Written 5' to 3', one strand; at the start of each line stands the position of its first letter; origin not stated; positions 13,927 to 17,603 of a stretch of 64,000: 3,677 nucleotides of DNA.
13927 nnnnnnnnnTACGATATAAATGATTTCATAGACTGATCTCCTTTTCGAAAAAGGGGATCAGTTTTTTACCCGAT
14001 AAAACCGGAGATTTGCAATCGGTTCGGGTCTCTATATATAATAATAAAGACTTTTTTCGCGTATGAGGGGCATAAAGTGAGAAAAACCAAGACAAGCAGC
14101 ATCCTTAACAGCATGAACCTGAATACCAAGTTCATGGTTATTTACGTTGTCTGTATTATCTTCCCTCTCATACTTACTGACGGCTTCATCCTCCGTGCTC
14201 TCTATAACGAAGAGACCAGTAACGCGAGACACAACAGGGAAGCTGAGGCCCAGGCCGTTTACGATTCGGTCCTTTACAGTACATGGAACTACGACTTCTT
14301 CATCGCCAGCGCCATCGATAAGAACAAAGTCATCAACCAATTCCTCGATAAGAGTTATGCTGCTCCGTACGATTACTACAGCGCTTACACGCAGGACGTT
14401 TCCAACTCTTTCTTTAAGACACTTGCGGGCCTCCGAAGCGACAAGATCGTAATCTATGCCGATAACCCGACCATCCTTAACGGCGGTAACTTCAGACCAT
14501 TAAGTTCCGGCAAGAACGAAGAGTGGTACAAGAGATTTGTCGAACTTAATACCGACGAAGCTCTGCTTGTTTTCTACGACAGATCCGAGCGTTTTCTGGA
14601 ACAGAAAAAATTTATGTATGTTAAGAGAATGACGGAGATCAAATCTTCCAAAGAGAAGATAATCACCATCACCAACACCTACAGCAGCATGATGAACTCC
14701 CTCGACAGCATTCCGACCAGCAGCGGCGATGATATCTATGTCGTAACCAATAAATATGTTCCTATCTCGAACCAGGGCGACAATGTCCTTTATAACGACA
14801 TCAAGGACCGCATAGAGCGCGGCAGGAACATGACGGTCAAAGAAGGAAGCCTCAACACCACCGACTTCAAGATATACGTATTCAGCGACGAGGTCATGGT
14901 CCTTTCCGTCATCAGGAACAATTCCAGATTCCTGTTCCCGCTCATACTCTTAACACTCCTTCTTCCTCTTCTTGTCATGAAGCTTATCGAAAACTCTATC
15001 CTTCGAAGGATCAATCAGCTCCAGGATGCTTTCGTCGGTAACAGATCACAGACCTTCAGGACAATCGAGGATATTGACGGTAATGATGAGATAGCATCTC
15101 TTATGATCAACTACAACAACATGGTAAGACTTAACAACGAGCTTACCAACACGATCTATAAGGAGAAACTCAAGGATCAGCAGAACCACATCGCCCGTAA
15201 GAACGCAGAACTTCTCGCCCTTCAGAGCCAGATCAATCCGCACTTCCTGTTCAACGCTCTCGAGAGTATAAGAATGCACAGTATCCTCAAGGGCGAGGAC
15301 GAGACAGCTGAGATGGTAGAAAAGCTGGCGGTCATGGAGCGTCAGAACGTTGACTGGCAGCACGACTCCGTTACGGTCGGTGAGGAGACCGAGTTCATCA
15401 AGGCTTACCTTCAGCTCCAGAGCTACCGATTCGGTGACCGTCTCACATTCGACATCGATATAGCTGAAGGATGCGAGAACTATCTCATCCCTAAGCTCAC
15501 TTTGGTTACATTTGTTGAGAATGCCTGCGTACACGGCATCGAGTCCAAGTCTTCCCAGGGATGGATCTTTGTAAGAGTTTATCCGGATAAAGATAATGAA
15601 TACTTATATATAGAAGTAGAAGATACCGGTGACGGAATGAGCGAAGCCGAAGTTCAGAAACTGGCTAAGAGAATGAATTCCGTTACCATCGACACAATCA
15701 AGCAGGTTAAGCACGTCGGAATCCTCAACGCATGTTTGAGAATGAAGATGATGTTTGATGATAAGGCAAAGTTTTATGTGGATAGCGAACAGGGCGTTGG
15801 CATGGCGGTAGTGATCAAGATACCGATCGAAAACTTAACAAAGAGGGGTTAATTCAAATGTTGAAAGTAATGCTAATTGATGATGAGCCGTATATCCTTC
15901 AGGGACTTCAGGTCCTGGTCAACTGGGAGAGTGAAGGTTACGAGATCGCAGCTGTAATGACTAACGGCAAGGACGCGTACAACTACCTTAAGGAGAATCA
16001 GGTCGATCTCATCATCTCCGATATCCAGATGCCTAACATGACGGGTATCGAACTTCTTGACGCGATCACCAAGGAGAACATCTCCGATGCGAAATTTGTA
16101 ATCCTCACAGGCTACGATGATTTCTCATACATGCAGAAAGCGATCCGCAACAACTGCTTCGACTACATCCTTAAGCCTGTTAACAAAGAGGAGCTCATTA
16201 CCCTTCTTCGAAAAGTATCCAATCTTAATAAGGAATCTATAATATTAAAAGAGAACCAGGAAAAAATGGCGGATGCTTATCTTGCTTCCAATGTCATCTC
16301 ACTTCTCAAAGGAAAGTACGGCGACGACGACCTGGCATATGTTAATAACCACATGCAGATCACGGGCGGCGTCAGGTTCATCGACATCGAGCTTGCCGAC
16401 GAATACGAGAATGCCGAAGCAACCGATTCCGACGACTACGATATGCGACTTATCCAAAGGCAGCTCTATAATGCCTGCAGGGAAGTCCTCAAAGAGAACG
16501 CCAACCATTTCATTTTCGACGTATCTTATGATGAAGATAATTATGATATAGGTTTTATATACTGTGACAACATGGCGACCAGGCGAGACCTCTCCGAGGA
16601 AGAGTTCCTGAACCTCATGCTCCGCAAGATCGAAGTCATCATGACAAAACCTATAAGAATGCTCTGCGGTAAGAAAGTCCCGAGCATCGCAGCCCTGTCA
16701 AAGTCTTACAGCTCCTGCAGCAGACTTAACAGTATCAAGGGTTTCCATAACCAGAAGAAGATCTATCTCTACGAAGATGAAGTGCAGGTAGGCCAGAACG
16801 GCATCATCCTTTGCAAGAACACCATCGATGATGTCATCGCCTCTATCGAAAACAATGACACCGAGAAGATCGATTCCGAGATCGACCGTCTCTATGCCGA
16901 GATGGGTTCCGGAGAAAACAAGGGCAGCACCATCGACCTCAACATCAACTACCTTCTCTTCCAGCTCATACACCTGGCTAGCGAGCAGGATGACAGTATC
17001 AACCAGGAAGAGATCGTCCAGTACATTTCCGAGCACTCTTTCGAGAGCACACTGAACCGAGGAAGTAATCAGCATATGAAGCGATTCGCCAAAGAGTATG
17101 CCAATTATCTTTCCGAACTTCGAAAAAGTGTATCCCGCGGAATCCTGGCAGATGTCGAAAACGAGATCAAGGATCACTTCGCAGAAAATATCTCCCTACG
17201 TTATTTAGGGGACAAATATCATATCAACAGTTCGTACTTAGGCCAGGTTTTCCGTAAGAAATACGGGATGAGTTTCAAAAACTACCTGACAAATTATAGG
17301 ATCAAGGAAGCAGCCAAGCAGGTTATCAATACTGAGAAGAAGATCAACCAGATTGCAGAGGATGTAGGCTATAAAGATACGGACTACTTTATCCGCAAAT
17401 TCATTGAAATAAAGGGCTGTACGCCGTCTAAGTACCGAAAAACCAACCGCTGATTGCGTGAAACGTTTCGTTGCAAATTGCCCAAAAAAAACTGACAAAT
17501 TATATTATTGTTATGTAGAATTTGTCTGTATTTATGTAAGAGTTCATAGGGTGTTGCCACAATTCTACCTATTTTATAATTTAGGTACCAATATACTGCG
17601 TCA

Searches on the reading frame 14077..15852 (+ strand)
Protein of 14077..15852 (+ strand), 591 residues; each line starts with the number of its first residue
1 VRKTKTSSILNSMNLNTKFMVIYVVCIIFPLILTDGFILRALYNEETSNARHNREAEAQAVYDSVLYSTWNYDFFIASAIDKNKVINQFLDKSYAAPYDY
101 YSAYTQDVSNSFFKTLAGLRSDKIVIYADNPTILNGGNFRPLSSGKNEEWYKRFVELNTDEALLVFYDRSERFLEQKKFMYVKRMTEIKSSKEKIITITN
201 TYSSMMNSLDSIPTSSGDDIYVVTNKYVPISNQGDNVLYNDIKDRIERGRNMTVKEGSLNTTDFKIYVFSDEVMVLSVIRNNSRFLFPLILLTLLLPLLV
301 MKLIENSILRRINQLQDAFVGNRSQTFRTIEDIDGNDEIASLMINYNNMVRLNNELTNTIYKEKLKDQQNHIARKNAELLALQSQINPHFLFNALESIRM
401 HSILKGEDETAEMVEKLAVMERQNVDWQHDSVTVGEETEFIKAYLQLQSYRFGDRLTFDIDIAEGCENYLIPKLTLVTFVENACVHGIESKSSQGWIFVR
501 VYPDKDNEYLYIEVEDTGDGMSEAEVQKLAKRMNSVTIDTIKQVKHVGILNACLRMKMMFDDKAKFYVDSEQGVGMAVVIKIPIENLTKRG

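Call 56: search_protein_families(library=pfam, proteins=[window:14077-15852:+], max_evalue=0.00001)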
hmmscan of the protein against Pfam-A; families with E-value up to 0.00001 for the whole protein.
window:14077-15852:+ (591 aa): 2 families
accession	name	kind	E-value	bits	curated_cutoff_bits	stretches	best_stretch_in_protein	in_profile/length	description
PF06580.19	His_kinase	-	1.8e-24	86.2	25.2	1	377-456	1-81/81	Histidine kinase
PF02518.31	HATPase_c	-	2.2e-07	31.7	26.4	1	476-585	6-110/111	Histidine kinase-, DNA gyrase B-, and HSP90-like ATPase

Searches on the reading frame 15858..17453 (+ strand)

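Call 56: search_protein_families(library=pfam, proteins=[window:15858-17453:+], max_evalue=0.00001)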
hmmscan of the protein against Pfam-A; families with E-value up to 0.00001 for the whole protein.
window:15858-17453:+ (531 aa): 3 families
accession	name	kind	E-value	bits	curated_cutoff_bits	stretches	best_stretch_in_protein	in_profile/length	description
PF00072.30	Response_reg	-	5.1e-27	94.7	30.2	1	4-117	1-110/111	Response regulator receiver domain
PF12833.13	HTH_18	-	1.2e-22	80.4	33.6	1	452-528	3-79/80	Helix-turn-helix domain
PF00165.29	HTH_AraC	-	1.2e-17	64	26.6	2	491-528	6-42/42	Bacterial regulatory helix-turn-helix proteins, AraC family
